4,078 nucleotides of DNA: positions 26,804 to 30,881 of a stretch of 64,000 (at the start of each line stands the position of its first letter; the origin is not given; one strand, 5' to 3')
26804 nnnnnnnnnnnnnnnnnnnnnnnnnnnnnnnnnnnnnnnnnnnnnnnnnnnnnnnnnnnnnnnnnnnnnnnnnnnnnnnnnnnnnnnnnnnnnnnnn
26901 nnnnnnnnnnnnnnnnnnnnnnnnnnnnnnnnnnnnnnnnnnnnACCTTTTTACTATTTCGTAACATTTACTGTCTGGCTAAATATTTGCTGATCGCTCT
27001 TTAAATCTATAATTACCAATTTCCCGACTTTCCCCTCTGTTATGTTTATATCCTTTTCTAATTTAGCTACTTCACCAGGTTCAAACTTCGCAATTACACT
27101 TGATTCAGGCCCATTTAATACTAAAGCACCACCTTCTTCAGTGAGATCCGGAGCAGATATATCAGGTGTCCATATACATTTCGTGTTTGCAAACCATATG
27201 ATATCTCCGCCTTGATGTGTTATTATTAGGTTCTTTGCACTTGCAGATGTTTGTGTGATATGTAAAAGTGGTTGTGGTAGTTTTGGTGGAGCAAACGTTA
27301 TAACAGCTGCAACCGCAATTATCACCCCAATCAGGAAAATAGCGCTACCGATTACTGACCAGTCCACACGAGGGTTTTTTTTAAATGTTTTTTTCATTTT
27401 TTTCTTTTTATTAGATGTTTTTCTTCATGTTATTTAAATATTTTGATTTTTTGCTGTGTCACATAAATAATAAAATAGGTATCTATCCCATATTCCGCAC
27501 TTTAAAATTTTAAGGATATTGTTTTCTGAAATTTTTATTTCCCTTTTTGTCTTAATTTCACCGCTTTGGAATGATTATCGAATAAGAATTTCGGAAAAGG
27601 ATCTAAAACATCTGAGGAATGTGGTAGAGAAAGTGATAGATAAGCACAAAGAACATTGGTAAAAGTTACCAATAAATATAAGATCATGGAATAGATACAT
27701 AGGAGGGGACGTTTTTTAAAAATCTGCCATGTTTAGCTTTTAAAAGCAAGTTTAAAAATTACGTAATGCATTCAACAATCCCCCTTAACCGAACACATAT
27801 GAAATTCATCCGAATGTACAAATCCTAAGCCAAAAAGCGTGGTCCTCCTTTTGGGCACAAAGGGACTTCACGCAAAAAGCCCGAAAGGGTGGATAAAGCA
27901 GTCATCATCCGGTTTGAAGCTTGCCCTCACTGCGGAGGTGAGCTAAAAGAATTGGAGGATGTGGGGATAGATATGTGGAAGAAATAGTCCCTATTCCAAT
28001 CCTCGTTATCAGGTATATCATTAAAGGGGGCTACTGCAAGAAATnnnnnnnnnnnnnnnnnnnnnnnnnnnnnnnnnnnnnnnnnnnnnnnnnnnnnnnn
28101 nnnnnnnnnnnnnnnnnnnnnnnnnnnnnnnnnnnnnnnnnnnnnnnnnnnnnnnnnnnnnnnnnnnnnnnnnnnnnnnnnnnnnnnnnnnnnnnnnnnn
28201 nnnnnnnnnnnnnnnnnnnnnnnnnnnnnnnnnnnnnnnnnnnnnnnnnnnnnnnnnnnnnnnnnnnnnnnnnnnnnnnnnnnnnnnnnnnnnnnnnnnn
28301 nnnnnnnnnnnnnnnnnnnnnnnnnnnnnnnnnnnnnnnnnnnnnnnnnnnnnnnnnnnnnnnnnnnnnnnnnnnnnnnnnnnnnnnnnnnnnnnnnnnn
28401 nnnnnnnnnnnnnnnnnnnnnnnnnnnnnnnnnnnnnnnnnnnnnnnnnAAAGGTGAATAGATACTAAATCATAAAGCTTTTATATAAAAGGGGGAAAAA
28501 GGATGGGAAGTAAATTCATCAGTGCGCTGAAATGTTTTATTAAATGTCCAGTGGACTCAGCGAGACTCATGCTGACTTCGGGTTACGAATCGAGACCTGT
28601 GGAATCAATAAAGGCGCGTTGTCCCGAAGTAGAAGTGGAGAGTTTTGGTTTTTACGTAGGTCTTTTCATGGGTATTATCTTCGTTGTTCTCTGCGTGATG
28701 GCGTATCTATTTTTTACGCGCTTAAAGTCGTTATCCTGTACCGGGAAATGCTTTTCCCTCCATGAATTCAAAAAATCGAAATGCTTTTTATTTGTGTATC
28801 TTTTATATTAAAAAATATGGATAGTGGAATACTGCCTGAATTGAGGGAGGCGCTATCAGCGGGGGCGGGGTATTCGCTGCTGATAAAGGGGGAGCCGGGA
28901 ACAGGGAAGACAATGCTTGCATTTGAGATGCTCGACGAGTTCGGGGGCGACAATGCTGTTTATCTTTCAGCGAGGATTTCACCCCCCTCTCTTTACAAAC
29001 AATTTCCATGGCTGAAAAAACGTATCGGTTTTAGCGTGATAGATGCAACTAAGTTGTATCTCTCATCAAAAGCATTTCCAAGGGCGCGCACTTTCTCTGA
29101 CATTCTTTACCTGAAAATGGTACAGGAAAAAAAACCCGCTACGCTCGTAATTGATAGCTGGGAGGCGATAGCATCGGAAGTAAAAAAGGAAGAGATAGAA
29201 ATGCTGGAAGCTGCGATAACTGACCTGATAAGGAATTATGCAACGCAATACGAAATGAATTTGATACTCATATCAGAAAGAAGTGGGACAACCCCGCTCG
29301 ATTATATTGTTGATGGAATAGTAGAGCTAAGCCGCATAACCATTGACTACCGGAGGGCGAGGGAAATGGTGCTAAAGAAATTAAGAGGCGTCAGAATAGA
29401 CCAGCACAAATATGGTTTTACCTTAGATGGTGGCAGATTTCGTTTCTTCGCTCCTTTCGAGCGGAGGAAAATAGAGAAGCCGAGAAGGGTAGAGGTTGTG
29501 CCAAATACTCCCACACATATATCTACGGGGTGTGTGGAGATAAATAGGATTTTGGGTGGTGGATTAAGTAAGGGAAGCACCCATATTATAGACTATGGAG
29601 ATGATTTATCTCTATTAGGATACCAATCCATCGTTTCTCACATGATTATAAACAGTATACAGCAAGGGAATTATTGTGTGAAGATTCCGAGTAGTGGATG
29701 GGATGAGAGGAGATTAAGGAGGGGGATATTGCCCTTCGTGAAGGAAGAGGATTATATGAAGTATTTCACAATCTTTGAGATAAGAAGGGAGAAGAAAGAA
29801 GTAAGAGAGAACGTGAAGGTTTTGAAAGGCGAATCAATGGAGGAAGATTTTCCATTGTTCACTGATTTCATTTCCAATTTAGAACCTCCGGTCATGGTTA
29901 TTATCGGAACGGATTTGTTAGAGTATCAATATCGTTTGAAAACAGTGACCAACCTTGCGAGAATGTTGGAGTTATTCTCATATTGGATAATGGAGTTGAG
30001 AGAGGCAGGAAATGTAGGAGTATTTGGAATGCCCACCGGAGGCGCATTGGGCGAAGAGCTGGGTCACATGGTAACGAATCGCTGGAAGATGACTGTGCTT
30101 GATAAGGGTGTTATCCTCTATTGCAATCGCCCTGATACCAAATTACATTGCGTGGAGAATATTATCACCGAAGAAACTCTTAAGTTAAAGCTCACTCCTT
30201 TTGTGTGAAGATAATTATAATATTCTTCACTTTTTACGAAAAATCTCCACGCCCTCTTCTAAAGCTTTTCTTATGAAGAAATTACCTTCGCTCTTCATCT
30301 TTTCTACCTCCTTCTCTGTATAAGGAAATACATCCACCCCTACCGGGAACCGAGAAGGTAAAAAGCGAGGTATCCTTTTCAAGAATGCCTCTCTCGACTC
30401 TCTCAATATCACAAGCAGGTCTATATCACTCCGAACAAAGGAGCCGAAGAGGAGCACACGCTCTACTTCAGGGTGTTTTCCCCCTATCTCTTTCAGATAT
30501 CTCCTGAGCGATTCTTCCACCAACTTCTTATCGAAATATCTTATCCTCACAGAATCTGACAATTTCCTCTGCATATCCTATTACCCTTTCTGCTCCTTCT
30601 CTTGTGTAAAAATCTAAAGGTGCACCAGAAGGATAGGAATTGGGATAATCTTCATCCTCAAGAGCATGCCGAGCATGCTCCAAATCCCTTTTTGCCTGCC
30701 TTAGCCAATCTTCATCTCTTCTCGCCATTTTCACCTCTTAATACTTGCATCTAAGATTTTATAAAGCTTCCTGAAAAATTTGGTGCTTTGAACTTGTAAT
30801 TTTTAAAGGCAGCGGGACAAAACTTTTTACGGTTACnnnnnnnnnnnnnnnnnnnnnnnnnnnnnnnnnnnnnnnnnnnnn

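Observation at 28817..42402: Two paralogous KaiC-like two-domain ATPases embedded in the antiporter clusters, with a conversion-like identical DNA tract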

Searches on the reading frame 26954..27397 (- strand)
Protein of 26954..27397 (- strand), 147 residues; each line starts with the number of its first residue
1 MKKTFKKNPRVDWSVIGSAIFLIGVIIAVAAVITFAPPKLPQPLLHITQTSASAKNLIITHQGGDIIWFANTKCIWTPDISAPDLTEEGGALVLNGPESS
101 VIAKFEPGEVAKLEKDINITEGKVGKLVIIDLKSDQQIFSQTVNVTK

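Call 10: search_protein_families(library=pfam, proteins=[window:26954-27397:-], max_evalue=0.001)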
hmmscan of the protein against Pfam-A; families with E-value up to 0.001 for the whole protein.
window:26954-27397:- (147 aa): 0 families

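Call 73: search_protein_families(library=pfam, proteins=[window:26954-27394:-], max_evalue=0.1)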
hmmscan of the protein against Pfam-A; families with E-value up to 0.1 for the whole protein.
window:26954-27394:- (146 aa): 2 families
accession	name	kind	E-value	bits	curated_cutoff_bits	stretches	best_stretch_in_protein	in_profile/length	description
PF07790.16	Pilin_N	-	0.0033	18.7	25.2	1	14-74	6-72/78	Archaeal Type IV pilin, N-terminal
PF14620.12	YPEB_PepSY1-2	-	0.033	14.7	31.7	1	52-88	88-124/195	YpeB sporulation, PepSY1 and PepSY2 domains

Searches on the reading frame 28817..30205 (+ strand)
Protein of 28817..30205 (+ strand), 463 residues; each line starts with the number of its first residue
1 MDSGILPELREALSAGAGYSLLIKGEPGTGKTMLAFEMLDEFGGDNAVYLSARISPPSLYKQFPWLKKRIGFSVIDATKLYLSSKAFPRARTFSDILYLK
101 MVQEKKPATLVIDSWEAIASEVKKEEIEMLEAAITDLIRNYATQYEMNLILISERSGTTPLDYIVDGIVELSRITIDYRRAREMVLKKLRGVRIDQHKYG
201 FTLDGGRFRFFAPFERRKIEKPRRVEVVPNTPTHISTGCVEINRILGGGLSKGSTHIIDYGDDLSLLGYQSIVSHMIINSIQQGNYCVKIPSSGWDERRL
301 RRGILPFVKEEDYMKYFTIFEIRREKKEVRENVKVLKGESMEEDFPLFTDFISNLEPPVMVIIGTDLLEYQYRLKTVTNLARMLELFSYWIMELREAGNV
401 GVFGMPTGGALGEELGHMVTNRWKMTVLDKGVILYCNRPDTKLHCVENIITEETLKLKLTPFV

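Call 7: search_protein_families(library=pfam, proteins=[window:28817-30205:+], max_evalue=1)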
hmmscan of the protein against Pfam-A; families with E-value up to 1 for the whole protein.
window:28817-30205:+ (463 aa): 15 families
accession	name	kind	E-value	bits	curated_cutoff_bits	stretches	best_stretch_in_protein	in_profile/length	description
PF07088.17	GvpD_P-loop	-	2.1e-14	54.3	24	1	15-179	7-179/189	GvpD gas vesicle protein, P-loop domain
PF06745.19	ATPase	-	1.8e-11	44.3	26.6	1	19-203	20-219/231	KaiC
PF13401.12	AAA_22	-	0.00022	22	27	1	19-151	6-120/130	AAA domain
PF13191.12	AAA_16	-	0.00039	21.4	32.6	1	11-99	17-103/167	AAA ATPase domain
PF00004.35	AAA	-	0.0019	19.1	21.2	1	21-143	1-97/131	ATPase family associated with various cellular activities (AAA)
PF20720.3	nSTAND3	-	0.0099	16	27.2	1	21-46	20-45/155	Novel STAND NTPase 3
PF09848.15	SLFN-g3_helicase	-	0.014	15.2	24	1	21-42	4-25/354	Schlafen group 3, DNA/RNA helicase domain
PF01078.27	Mg_chelatase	-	0.023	14.6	20.3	1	14-37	18-41/207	Magnesium chelatase, subunit ChlI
PF24883.2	NPHP3_N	-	0.025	15.2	24.8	1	20-42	24-46/164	Nephrocystin 3, N-terminal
PF13479.12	AAA_24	-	0.026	14.8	27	1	18-122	2-80/195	AAA domain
PF07728.20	AAA_5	-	0.031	14.7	22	1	21-46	2-27/139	AAA domain (dynein-related subfamily)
PF05729.18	NACHT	-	0.039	14.2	26.7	0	21-38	3-20/167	NACHT domain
PF06068.19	TIP49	-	0.065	12.8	23.8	1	17-45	49-77/347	TIP49 P-loop domain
PF20440.3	GvpD_bR2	-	0.12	12.3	27.9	1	229-282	6-59/254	GvpD basic region 2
PF20030.5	bpMoxR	-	0.13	11.8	27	1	14-58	27-71/205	MoxR domain in the MoxR-vWA-beta-propeller ternary systems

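Call 8: search_protein_families(library=ncbifam, proteins=[window:28817-30205:+], max_evalue=1)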
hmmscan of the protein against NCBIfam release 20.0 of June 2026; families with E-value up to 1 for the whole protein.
window:28817-30205:+ (463 aa): 17 families
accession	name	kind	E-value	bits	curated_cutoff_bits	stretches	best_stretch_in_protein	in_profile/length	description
NF006799.0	PRK09302.1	equivalog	5e-13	48.4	408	2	18-204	273-465/515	circadian clock protein KaiC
TIGR03881.1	KaiC_arch_4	hypoth_equivalog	2.5e-05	24.1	247.8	1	14-196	15-213/231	KaiC domain-containing protein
TIGR00416.1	sms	equivalog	0.00098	18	403.05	1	233-258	74-99/454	DNA repair protein RadA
TIGR02655.1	circ_KaiC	equivalog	0.0011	17.7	546.25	1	21-225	266-479/484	circadian clock protein KaiC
NF006320.0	PRK08533.1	equivalog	0.0019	17.9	215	1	18-130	24-142/230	flagellar accessory protein FlaH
TIGR03877.1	thermo_KaiC_1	hypoth_equivalog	0.005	16.4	307.25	1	148-201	169-223/238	KaiC domain-containing protein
NF006861.0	PRK09361.1-1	equivalog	0.027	14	278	1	233-301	3-68/235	DNA repair and recombination protein RadB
NF040586.1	FxSxx_TPR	equivalog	0.046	12.2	300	1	5-45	14-52/830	FxSxx-COOH system tetratricopeptide repeat protein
NF047747.1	PrtsmActNtasePan2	equivalog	0.058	12.6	700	0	20-36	187-203/397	proteasome-activating nucleotidase Pan2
NF007365.0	PRK09862.1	equivalog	0.068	11.7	530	1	14-37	206-229/506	YifB family Mg chelatase-like AAA ATPase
NF042959.1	IteA_antiphage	equivalog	0.074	12.2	510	1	13-37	120-144/367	anti-phage ATPase IteA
TIGR01243.1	CDC48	subfamily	0.074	11.3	802.65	0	7-43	201-237/733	CDC48 family AAA ATPase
NF003069.1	PRK03992.1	subfamily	0.087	12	500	1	20-35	167-182/379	proteasome-activating nucleotidase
NF009880.0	PRK13341.1-1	equivalog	0.099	11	891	1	9-55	33-78/599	AAA family ATPase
TIGR01242.2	TIGR01242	subfamily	0.13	11.3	500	0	7-36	137-166/362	proteasome-activating nucleotidase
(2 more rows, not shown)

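Call 83: search_protein_families(library=padloc, proteins=[window:28817-30205:+], max_evalue=0.01)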
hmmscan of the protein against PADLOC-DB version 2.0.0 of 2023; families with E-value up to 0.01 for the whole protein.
window:28817-30205:+ (463 aa): 3 families
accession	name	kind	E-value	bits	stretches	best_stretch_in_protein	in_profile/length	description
PDLC02350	AbiO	-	0.00096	16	1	21-44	195-218/468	AbiO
PDLC02372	Nhi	-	0.0014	15.3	1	20-44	201-225/470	-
PDLC02195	IetA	-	0.0072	13.7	0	19-38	138-157/395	-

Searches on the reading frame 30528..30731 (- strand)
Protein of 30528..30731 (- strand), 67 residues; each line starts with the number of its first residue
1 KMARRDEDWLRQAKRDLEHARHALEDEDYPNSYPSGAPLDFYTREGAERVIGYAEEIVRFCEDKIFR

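Call 48: search_protein_families(library=pfam, proteins=[window:30528-30731:-], max_evalue=0.01)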
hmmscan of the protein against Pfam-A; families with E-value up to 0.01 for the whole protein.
window:30528-30731:- (67 aa): 1 family
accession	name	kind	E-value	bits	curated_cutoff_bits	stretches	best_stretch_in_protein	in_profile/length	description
PF05168.19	HEPN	-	5.3e-09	36.7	22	1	7-30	2-25/117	HEPN domain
